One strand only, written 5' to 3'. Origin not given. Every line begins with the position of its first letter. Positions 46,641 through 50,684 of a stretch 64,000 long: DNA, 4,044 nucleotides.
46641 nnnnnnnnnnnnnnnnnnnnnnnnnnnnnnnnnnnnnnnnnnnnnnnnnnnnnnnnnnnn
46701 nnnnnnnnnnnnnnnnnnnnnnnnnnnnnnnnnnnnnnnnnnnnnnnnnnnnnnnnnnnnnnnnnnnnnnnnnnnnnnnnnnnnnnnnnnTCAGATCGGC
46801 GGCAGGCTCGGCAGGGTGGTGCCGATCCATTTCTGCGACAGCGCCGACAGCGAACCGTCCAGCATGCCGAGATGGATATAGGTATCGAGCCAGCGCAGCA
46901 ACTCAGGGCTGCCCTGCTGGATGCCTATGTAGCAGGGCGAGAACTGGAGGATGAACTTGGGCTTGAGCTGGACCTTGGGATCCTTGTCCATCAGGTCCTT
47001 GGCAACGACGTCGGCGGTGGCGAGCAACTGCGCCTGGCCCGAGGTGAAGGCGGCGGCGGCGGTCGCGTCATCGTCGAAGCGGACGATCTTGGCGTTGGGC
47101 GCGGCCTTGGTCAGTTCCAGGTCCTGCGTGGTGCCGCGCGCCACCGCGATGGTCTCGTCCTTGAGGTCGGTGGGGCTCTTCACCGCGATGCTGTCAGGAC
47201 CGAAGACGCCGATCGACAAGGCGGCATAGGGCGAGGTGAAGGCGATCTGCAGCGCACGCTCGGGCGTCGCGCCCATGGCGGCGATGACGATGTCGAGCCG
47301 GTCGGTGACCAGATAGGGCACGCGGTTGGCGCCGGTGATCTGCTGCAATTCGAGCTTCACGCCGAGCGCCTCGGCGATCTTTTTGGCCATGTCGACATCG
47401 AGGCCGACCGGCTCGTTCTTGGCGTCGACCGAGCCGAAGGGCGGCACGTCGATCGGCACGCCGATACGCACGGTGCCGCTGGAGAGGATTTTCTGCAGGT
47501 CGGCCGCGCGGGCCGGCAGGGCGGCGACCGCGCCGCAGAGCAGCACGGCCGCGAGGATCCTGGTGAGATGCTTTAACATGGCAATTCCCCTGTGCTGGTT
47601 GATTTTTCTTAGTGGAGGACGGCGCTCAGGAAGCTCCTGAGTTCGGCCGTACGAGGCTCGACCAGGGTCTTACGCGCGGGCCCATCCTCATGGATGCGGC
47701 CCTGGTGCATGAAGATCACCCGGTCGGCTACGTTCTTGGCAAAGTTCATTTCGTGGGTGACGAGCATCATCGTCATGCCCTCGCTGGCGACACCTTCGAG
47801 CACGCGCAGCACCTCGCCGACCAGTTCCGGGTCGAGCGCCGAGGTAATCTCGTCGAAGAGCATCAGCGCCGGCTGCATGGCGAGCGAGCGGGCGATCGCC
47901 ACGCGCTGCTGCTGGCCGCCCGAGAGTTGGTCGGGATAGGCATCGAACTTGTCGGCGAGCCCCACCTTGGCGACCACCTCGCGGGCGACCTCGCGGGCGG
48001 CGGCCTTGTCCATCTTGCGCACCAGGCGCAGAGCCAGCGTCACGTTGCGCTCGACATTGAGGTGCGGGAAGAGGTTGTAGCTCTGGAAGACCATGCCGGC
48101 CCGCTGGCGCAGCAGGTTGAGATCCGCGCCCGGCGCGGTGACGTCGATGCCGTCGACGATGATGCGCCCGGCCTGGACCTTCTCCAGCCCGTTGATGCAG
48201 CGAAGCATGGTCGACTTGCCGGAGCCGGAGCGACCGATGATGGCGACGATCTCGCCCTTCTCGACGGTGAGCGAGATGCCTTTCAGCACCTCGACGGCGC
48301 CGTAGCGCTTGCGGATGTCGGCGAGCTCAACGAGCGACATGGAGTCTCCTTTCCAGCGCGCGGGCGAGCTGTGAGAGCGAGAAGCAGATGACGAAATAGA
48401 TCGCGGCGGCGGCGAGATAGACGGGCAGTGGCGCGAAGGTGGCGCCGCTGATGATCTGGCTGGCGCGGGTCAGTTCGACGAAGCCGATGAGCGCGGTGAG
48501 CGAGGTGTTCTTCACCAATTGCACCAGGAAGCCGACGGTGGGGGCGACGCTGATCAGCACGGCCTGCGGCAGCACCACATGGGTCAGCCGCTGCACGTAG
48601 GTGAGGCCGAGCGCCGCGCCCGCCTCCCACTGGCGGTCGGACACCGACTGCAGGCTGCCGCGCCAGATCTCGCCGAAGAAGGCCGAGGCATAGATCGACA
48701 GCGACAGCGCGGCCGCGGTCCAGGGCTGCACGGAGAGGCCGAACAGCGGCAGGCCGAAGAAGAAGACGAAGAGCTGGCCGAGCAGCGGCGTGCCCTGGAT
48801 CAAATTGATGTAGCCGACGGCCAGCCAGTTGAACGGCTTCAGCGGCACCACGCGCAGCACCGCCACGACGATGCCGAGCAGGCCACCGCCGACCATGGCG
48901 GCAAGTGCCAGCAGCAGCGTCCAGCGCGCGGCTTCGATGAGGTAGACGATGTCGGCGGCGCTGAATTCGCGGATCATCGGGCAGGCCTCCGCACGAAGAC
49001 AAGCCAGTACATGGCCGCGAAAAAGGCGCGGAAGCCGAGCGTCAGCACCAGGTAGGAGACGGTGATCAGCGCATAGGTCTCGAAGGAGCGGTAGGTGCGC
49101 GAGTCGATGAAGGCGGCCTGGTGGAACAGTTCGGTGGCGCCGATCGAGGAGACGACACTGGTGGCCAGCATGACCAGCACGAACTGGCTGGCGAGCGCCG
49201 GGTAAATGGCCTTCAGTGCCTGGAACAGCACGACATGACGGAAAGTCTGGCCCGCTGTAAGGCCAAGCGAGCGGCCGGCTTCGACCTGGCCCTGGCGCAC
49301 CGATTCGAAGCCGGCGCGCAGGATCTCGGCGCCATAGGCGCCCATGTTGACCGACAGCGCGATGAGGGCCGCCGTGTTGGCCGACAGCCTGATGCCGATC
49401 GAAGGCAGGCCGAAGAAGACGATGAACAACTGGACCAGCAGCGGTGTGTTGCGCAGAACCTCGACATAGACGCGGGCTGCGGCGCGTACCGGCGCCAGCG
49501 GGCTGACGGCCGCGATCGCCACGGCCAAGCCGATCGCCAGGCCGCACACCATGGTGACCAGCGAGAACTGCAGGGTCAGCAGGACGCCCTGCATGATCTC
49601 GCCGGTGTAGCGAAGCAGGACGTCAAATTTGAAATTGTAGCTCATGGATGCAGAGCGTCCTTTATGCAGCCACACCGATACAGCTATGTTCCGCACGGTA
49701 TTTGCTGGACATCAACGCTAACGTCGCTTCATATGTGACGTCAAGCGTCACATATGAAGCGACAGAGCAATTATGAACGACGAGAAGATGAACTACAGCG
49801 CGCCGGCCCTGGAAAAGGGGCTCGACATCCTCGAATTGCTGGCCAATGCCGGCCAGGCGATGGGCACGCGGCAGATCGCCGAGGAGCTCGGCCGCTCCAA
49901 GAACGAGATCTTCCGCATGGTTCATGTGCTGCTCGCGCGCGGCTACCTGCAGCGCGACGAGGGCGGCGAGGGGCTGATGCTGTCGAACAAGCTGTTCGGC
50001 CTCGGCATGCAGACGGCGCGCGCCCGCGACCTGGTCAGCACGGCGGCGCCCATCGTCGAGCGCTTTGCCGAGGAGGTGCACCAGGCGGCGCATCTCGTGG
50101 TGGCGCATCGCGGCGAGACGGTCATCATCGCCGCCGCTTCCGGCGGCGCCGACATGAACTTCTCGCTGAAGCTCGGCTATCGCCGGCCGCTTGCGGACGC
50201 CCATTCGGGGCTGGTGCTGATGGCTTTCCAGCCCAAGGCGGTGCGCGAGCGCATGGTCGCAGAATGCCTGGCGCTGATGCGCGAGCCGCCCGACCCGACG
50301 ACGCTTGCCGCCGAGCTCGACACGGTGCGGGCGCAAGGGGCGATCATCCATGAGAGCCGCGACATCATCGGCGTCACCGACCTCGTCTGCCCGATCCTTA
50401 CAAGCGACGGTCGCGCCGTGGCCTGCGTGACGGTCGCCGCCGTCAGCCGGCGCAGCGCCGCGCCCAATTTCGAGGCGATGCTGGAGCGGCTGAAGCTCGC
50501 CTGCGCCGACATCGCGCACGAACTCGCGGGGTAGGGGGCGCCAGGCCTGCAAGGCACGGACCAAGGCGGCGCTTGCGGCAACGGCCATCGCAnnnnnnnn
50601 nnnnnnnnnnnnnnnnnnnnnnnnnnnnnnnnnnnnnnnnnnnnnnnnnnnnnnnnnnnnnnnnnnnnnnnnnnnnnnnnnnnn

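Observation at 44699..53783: Ectoine-catabolism-like pathway rewired for an unknown cyclic amidine or amino-acid derivative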

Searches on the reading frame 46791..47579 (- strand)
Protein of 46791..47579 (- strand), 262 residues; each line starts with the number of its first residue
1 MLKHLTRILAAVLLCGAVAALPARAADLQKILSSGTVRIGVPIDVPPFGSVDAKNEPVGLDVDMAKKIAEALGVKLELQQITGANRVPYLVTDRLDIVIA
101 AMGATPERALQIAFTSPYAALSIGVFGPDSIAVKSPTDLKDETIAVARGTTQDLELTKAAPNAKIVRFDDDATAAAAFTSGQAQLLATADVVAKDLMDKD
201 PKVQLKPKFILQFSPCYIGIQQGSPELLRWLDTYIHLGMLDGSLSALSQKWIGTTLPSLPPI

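Call 5: search_protein_families(library=pfam, proteins=[window:46791-47579:-])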
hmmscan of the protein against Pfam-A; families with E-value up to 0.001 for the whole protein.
window:46791-47579:- (262 aa): 2 families
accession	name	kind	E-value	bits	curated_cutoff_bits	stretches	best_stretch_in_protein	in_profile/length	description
PF00497.25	SBP_bac_3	-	3.2e-30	105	26.4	1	37-253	1-131/132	Bacterial extracellular solute-binding proteins, family 3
PF10613.14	Lig_chan-Glu_bd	-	0.00014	22.4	30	0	59-125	30-109/115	Ligated ion channel L-glutamate- and glycine-binding site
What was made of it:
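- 46791..47579 (-): Periplasmic solute-binding protein, family 3 (polar amino-acid type), 262 aa with a signal peptide. Pfam SBP_bac_3 (call 5).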

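Call 6: search_protein_families(library=ncbifam, proteins=[window:46791-47579:-])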
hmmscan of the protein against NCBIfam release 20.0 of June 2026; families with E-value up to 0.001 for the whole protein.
window:46791-47579:- (262 aa): 14 families
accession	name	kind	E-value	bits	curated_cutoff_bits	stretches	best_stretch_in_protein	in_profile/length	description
TIGR01096.1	3A0103s03R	subfamily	2.2e-33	115.8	256.35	1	11-252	6-250/250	lysine/arginine/ornithine ABC transporter substrate-binding protein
NF008426.0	PRK11260.1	equivalog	6.8e-27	94.4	312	1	5-254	11-262/266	cystine ABC transporter substrate-binding protein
NF041765.1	ArtJ_Ecoli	equivalog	1.1e-20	74.3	510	1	33-206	19-191/243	arginine ABC transporter substrate-binding protein ArtJ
NF041764.1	ArtI_Ecoli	equivalog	4.1e-19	68.9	522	1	33-252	19-241/243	arginine ABC transporter substrate-binding protein ArtI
NF011583.0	PRK15007.1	subfamily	8.4e-19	67.9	358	1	33-252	19-241/243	arginine ABC transporter substrate-binding protein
NF008885.0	PRK11917.1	equivalog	1.3e-18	67.5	373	1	8-180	9-191/259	bifunctional adhesin/ABC transporter aspartate/glutamate-binding protein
NF008112.0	PRK10859.1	equivalog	7.9e-13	47.7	354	1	8-174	16-182/483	membrane-bound lytic murein transglycosylase MltF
TIGR02995.1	ectoine_ehuB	equivalog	2.6e-12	46.6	190.9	1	9-203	7-209/275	ectoine/hydroxyectoine ABC transporter substrate-binding protein EhuB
NF007029.0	PRK09495.1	equivalog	3e-11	43.6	303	1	47-181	37-171/248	glutamine ABC transporter substrate-binding protein GlnH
NF011586.0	PRK15010.1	equivalog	1e-10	41.6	440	1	8-154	5-146/260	lysine/arginine/ornithine ABC transporter substrate-binding protein ArgT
NF011965.0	PRK15437.1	equivalog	1.6e-10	41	459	1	35-194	26-188/260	histidine ABC transporter substrate-binding protein HisJ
TIGR04262.1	orph_peri_GRRM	subfamily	7.9e-10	38.4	190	1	35-207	1-178/257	extracellular substrate binding-like orphan protein GrrP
NF008063.0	PRK10797.1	subfamily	2.5e-09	36.7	375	1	16-170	21-186/302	glutamate/aspartate ABC transporter substrate-binding protein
NF052427.1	StpK7MSMEG_1200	equivalog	8.5e-07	27.8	900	1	15-120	344-447/601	serine/threonine protein kinase StpK7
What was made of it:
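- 46791..47579 (-): NCBIfam LAO 116 bits, cystine 94 bits, EhuB 47 bits against cut-off 191 (call 6).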

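Call 27: search_solved_structures(query=window:46791-47579:-, max_evalue=1e-10)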
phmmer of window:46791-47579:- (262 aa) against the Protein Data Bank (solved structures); distinct sequences matched with E-value up to 1e-10: 39.
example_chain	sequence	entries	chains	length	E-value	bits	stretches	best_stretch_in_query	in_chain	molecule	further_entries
5t0w_A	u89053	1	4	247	5.9e-32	114.4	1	25-252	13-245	AncCDT-1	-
2yjp_A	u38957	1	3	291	6.5e-32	114.3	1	18-251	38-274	PUTATIVE ABC TRANSPORTER, PERIPLASMIC BINDING PROTEIN, AMINO ACID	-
5tuj_C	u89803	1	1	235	8.3e-32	114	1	25-252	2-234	Ancestral protein CDT-Anc1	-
1xt8_A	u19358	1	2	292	4.8e-30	108.2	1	27-234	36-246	putative amino-acid transporter periplasmic solute-binding protein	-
4zv1_A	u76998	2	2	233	1.4e-28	103.4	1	34-253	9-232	AncQR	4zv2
6svf_A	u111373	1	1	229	2.9e-28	102.3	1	29-252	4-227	Amino acid ABC transporter, periplasmic amino acid-binding protein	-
4prs_A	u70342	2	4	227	4.4e-27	98.5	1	29-251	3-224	ABC-type transporter, periplasmic subunit family 3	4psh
6ggv_A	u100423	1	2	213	1.6e-26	96.6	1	29-233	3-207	Amino acid ABC transporter, periplasmic amino acid-binding protein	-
6ggp_A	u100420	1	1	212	1.6e-26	96.6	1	29-233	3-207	Amino acid ABC transporter, periplasmic amino acid-binding protein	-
6q3u_A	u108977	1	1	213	1.2e-25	93.8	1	29-233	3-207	Amino acid ABC transporter, periplasmic amino acid-binding protein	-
3k4u_A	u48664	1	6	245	3.1e-23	85.9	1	35-253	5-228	BINDING COMPONENT OF ABC TRANSPORTER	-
5eyf_A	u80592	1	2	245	8e-22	81.3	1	28-252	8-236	Glutamate ABC superfamily ATP binding cassette transporter, binding protein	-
9e2b_A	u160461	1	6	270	4.8e-21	78.7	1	26-253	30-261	ABC-type transporter, periplasmic subunit family 3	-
4ymx_A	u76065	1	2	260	2e-20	76.7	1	24-251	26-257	ABC-type amino acid transport system, periplasmic component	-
3vv5_A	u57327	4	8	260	3.2e-19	72.7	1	27-254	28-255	Amino acid ABC transporter, binding protein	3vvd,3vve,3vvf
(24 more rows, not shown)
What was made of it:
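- The SBP resembles cystine and cysteine binders (calls 6, 27).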

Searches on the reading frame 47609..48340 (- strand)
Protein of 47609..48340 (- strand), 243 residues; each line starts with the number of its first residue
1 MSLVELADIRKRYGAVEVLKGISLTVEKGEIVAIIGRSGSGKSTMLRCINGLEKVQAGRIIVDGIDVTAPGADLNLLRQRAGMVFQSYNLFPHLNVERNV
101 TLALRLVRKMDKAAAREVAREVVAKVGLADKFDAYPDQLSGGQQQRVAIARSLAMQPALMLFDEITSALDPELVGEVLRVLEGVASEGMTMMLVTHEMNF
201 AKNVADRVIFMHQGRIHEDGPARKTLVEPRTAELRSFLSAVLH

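Call 5: search_protein_families(library=pfam, proteins=[window:47609-48340:-])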
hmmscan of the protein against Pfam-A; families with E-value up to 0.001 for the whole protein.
window:47609-48340:- (243 aa): 8 families
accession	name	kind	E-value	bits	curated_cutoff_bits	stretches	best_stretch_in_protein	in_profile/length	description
PF00005.33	ABC_tran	-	7.7e-37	127.4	25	1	19-167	1-137/137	ABC transporter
PF02463.25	SMC_N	-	9.5e-10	38.7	40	1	30-209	25-209/220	RecF/RecN/SMC N terminal domain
PF13304.12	AAA_21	-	6.7e-09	36.7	27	1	136-198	235-300/304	AAA domain, putative AbiEii toxin, Type IV TA system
PF09818.15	ABC_ATPase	-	3.4e-05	23.5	23.2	0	24-50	75-100/283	P-loop domain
PF25199.1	nSTAND_NTPase5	-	0.00011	22.5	34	0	24-47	36-59/145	Novel STAND NTPase 5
PF00931.28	NB-ARC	-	0.00023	20.9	23.5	0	27-213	16-152/248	NB-ARC domain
PF13401.12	AAA_22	-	0.00031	21.5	27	0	30-182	6-109/130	AAA domain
PF13555.12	AAA_29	-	0.00081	19.5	27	0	25-46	18-39/61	P-loop containing region of AAA domain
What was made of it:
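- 47609..48340 (-): ABC transporter ATPase. Pfam ABC_tran (call 5).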

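Call 6: search_protein_families(library=ncbifam, proteins=[window:47609-48340:-])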
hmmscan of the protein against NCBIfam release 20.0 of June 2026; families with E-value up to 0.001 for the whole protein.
window:47609-48340:- (243 aa): 189 families (the best 25 are shown)
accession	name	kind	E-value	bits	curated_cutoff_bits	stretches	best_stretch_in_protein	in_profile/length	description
NF007027.0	PRK09493.1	equivalog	1.3e-93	312.7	379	1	3-241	1-239/240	glutamine ABC transporter ATP-binding protein GlnQ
NF008428.0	PRK11264.1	equivalog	1.4e-84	283.2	406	1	1-242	1-248/250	L-cystine ABC transporter ATP-binding protein TcyN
TIGR03005.1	ectoine_ehuA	equivalog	8.5e-82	274.2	345.4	1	4-242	1-251/252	ectoine/hydroxyectoine ABC transporter ATP-binding protein EhuA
NF007908.0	PRK10619.1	equivalog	4e-76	255.6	466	1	5-242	7-256/257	histidine ABC transporter ATP-binding protein HisP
NF008338.0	PRK11124.1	equivalog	3e-65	220.1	369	1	4-239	3-241/242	arginine ABC transporter ATP-binding protein ArtP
TIGR00972.1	3a0107s01c2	equivalog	3.2e-65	219.9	343.2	1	5-240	3-245/248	phosphate ABC transporter ATP-binding protein PstB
TIGR03265.1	PhnT2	equivalog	4.7e-60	203.7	457.7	1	4-237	5-234/353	putative 2-aminoethylphosphonate ABC transporter ATP-binding protein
TIGR00968.1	3a0106s01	subfamily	1.1e-59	201.8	342.75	1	5-241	2-234/237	sulfate ABC transporter ATP-binding protein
TIGR02314.1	ABC_MetN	equivalog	1.6e-57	195.1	499.7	1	15-243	17-246/343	methionine ABC transporter ATP-binding protein MetN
TIGR02673.1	FtsE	equivalog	3.4e-57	193.6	264.85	1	3-215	1-214/214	cell division ATP-binding protein FtsE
TIGR02315.1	ABC_phnC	equivalog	1.1e-56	192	266.1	1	4-224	2-232/243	phosphonate ABC transporter ATP-binding protein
NF006987.0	PRK09452.1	equivalog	6.9e-56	189.5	482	1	2-234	16-244/378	spermidine/putrescine ABC transporter ATP-binding protein PotA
TIGR03258.1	PhnT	equivalog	6.4e-55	186.6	499.15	1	4-232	9-234/359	2-aminoethylphosphonate ABC transport system ATP-binding subunit PhnT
TIGR02982.1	heterocyst_DevA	subfamily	2.1e-54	184.4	295.8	1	17-216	19-219/220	ABC exporter ATP-binding subunit, DevA family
TIGR01186.1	proV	subfamily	7.8e-53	179.9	326.6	1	14-239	4-231/363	betaine/proline/choline family ABC transporter ATP-binding protein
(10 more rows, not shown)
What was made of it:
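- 47609..48340 (-): NCBIfam GlnQ 313, TcyN 283 and EhuA 274 bits, all below their cut-offs (call 6).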

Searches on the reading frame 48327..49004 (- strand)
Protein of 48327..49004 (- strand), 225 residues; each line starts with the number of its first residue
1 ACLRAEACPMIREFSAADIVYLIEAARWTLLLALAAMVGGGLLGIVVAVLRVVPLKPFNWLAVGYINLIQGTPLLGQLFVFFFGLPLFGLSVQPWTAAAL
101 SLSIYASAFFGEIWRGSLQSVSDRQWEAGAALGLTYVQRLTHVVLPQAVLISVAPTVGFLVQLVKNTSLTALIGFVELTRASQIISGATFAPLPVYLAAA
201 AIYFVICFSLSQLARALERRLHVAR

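Call 5: search_protein_families(library=pfam, proteins=[window:48327-49004:-])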
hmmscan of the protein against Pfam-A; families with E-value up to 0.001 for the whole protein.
window:48327-49004:- (225 aa): 1 family
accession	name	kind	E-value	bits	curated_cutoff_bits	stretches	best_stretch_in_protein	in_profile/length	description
PF00528.27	BPD_transp_1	-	2.1e-18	67.1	26.4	1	40-222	1-183/184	Binding-protein-dependent transport system inner membrane component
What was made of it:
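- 48327..48977 (-): ABC permease 2 (216 aa); 4-nt overlap with permease 1. Pfam BPD_transp_1 (call 5).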

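Call 6: search_protein_families(library=ncbifam, proteins=[window:48327-49004:-])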
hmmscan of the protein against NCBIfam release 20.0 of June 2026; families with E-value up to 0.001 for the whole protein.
window:48327-49004:- (225 aa): 11 families
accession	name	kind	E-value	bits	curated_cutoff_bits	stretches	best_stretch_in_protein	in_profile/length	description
NF011680.0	PRK15100.1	equivalog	5.3e-50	170.3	300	1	19-222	12-215/222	cystine ABC transporter permease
TIGR03004.1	ectoine_ehuC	equivalog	2.6e-41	141.8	196.95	1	21-222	6-207/214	ectoine/hydroxyectoine ABC transporter permease subunit EhuC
NF007028.0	PRK09494.1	equivalog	3e-37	128.6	303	1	18-223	11-218/219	glutamine ABC transporter permease GlnP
TIGR03003.1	ectoine_ehuD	equivalog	1.2e-29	103.8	205.2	1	19-221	10-212/212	ectoine/hydroxyectoine ABC transporter permease subunit EhuD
TIGR01726.1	HEQRo_perm_3TM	subfamily_domain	5.6e-27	94.2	42.2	1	21-116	4-99/99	ABC transporter permease subunit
NF008337.0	PRK11123.1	equivalog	2.9e-23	82.6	277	2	90-220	99-229/238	arginine ABC transporter permease ArtQ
NF011687.0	PRK15107.1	equivalog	4.1e-23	82.4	318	1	18-220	12-222/224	glutamate/aspartate ABC transporter permease GltK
NF008336.0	PRK11122.1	equivalog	4e-22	79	248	1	20-220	6-214/222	arginine ABC transporter permease ArtM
NF011651.0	PRK15069.1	subfamily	2.6e-15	56.4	306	1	28-221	25-228/237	histidine ABC transporter permease HisM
NF011714.0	PRK15135.1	subfamily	7.4e-15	55.4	319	1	22-221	9-219/228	histidine ABC transporter permease HisQ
TIGR01097.1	PhnE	equivalog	0.00026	20.5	216.7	1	12-176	44-205/252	phosphonate ABC transporter, permease protein PhnE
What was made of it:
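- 48327..48977 (-): Best NCBIfam hit is the cystine permease at 170 bits; EhuC 142 bits (call 6).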

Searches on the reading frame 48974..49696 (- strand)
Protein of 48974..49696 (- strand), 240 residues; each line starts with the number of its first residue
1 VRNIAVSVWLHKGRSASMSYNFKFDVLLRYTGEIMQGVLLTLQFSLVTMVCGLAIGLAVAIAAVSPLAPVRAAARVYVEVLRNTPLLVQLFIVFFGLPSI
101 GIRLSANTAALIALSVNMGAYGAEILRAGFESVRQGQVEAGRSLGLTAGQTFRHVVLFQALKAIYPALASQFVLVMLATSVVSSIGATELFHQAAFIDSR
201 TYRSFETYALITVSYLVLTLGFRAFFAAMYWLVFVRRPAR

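Call 5: search_protein_families(library=pfam, proteins=[window:48974-49696:-])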
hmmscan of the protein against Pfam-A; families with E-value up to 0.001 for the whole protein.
window:48974-49696:- (240 aa): 1 family
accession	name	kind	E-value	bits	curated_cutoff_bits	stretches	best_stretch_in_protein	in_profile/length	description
PF00528.27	BPD_transp_1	-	5.3e-19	69.1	26.4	1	54-226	3-175/184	Binding-protein-dependent transport system inner membrane component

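Call 6: search_protein_families(library=ncbifam, proteins=[window:48974-49696:-])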
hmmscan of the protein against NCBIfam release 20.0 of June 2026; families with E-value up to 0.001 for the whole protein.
window:48974-49696:- (240 aa): 15 families
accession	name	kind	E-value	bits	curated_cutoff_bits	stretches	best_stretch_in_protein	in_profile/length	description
NF011680.0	PRK15100.1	equivalog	2.1e-47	161.9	300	1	33-219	14-200/222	cystine ABC transporter permease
TIGR03003.1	ectoine_ehuD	equivalog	1.9e-41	142.3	205.2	1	28-222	7-201/212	ectoine/hydroxyectoine ABC transporter permease subunit EhuD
TIGR03004.1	ectoine_ehuC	equivalog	1.2e-40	139.7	196.95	1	30-220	3-193/214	ectoine/hydroxyectoine ABC transporter permease subunit EhuC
NF007028.0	PRK09494.1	equivalog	9.4e-36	123.7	303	1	21-221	2-204/219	glutamine ABC transporter permease GlnP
TIGR01726.1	HEQRo_perm_3TM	subfamily_domain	9.7e-30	103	42.2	1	33-128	4-99/99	ABC transporter permease subunit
NF008337.0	PRK11123.1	equivalog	7.4e-26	91.1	277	2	103-220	100-217/238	arginine ABC transporter permease ArtQ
NF011651.0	PRK15069.1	subfamily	2.1e-25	89.5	306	1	27-236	12-233/237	histidine ABC transporter permease HisM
NF011687.0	PRK15107.1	equivalog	8.8e-24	84.6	318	1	20-221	2-211/224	glutamate/aspartate ABC transporter permease GltK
NF008336.0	PRK11122.1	equivalog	1.9e-19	70.2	248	1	29-219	3-201/222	arginine ABC transporter permease ArtM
NF011714.0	PRK15135.1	subfamily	5.4e-19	68.9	319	1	27-219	2-205/228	histidine ABC transporter permease HisQ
TIGR01097.1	PhnE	equivalog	2.4e-08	33.8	216.7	1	27-188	50-208/252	phosphonate ABC transporter, permease protein PhnE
NF008470.0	PRK11365.1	equivalog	2e-05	24.1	347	1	28-189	52-206/263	aliphatic sulfonate ABC transporter permease SsuC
TIGR03416.1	ABC_choXWV_perm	equivalog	4.2e-05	23.2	363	1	5-190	57-233/267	choline ABC transporter permease subunit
NF008049.0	PRK10782.1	subfamily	7.8e-05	22.5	212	1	35-191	10-173/217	methionine ABC transporter permease MetI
TIGR00974.1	3a0107s02c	equivalog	0.00048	19.4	193.45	1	32-166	50-188/272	phosphate ABC transporter permease PstA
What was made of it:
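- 48974..49645 (-): ABC permease 1 (223 aa), first gene of the importer-deacylase-dehydratase operon. NCBIfam cystine permease 162 bits, EhuD 142 bits (call 6).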

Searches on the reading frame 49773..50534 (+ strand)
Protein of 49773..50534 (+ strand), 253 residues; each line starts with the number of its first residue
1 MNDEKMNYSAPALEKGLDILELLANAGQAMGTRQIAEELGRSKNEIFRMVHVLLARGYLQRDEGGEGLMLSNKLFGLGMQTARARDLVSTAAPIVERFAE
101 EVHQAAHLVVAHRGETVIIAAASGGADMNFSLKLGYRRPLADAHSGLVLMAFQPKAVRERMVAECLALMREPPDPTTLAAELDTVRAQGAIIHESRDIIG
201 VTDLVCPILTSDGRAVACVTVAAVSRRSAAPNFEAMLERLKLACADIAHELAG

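Call 5: search_protein_families(library=pfam, proteins=[window:49773-50534:+])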
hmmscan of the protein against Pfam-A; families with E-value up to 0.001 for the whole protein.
window:49773-50534:+ (253 aa): 4 families
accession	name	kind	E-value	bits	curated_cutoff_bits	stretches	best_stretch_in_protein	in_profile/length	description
PF09339.16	HTH_IclR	-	8.1e-14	51.6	22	1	12-63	1-52/52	IclR helix-turn-helix domain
PF01614.24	IclR_C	-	8.5e-14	51.9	24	1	81-247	3-172/174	Bacterial transcriptional regulator IclR C-terminal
PF12802.13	MarR_2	-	0.00012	22.6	27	1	18-63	9-56/61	MarR family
PF25212.1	HVO_A0114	-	0.00017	21.8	27.6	1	15-66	23-73/84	HVO_A0114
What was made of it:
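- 49773..50534 (+): IclR-family regulator, divergent from the importer operon. Pfam HTH_IclR + IclR_C (call 5).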

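Call 6: search_protein_families(library=ncbifam, proteins=[window:49773-50534:+])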
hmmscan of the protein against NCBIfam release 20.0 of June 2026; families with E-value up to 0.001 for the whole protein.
window:49773-50534:+ (253 aa): 8 families
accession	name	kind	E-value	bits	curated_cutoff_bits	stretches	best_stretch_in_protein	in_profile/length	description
TIGR02431.1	pcaR_pcaU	subfamily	1.5e-26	93.2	284.75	1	12-248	7-245/248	beta-ketoadipate pathway transcriptional regulators, PcaR/PcaU/PobR family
NF045644.1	TransRegBhcR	equivalog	3.1e-22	79.1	350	1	7-253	19-267/267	HTH-type transcriptional regulator BhcR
NF011671.1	PRK15090.1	equivalog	3.1e-16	59.4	275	1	4-251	4-253/256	DNA-binding transcriptional regulator KdgR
NF007548.0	PRK10163.1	equivalog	4.8e-12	45.5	406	1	9-248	20-262/271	HTH-type transcriptional repressor AllR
NF008601.2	PRK11569.1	equivalog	5.9e-09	35.5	380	1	12-226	28-248/276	glyoxylate bypass operon transcriptional repressor IclR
NF007339.0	PRK09834.1-1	equivalog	8e-07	28.6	299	1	9-229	19-241/271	DNA-binding transcriptional regulator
NF007342.0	PRK09834.1-4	equivalog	2.2e-05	23.6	251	1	12-250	13-255/263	DNA-binding transcriptional regulator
NF007341.0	PRK09834.1-3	equivalog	6.4e-05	22.2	269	1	12-163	9-162/274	DNA-binding transcriptional regulator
